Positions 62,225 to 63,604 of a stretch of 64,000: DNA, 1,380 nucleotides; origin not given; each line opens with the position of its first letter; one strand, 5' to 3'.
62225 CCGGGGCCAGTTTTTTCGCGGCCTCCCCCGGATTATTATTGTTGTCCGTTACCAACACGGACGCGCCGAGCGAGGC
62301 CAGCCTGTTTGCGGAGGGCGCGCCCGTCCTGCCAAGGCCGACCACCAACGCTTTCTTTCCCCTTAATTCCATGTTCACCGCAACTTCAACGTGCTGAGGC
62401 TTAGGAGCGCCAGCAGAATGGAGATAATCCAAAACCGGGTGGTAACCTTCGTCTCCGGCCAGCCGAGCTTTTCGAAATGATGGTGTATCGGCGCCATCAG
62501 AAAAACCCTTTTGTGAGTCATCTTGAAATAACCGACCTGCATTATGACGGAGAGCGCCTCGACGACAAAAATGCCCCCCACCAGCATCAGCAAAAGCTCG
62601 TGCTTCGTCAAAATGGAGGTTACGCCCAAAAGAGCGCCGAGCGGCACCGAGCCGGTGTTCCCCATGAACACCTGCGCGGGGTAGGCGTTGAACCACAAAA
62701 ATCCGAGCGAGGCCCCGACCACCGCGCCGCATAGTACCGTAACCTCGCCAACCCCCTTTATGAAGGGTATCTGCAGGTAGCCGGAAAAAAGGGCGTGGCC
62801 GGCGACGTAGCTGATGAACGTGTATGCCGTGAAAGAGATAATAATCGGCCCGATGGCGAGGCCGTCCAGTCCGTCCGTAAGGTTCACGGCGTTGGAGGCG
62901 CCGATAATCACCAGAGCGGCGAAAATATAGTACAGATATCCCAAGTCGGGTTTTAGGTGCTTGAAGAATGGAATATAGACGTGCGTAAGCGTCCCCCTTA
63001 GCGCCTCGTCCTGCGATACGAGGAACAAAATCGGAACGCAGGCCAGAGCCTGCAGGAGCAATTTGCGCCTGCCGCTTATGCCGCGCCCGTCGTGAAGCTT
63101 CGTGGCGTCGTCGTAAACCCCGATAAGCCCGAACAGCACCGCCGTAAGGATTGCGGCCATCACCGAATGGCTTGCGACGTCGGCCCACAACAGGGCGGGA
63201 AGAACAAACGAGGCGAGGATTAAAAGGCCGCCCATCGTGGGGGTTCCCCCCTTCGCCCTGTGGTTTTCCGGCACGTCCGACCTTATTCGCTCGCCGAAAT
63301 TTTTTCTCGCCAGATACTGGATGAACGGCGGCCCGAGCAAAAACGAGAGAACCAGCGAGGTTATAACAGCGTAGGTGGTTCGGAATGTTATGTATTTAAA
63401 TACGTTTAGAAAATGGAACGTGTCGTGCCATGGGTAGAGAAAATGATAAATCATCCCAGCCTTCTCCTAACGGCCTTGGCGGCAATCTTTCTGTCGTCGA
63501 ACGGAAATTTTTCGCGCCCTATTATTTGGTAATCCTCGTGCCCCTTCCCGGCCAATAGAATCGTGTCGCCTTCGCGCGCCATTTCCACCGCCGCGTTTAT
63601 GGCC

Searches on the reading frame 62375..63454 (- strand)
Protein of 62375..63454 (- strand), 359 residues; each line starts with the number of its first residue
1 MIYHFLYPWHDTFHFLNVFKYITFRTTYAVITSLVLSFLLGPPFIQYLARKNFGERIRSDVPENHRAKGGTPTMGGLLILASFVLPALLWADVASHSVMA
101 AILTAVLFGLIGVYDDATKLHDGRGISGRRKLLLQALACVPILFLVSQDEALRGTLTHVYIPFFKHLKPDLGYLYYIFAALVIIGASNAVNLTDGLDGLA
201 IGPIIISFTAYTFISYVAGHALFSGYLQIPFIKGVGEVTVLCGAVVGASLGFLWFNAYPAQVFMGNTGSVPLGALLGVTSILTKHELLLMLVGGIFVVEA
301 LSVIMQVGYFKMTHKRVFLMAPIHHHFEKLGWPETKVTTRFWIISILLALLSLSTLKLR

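Call 70: find_encoding_contigs(protein=window:62375-63454:-, flank=10000, max_places=5)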
Protein window:62375-63454:- (359 aa): 2 contigs read that carry it; 2 places shown.
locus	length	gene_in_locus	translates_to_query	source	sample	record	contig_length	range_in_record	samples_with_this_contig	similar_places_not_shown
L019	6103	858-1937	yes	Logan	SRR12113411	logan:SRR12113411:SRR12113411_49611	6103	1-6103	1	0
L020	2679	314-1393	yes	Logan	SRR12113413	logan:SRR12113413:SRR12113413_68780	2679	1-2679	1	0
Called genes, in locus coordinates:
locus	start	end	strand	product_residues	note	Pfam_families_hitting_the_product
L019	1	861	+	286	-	?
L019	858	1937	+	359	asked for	PF00953:Glycos_transf_4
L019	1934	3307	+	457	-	PF21799:MurD-like_N, PF08245:Mur_ligase_M, PF02875:Mur_ligase_C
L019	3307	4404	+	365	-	PF01098:FTSW_RODA_SPOVE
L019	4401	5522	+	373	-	PF03033:Glyco_transf_28, PF04101:Glyco_tran_28_C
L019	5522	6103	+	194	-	?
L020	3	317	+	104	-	?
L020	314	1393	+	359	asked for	PF00953:Glycos_transf_4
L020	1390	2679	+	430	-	?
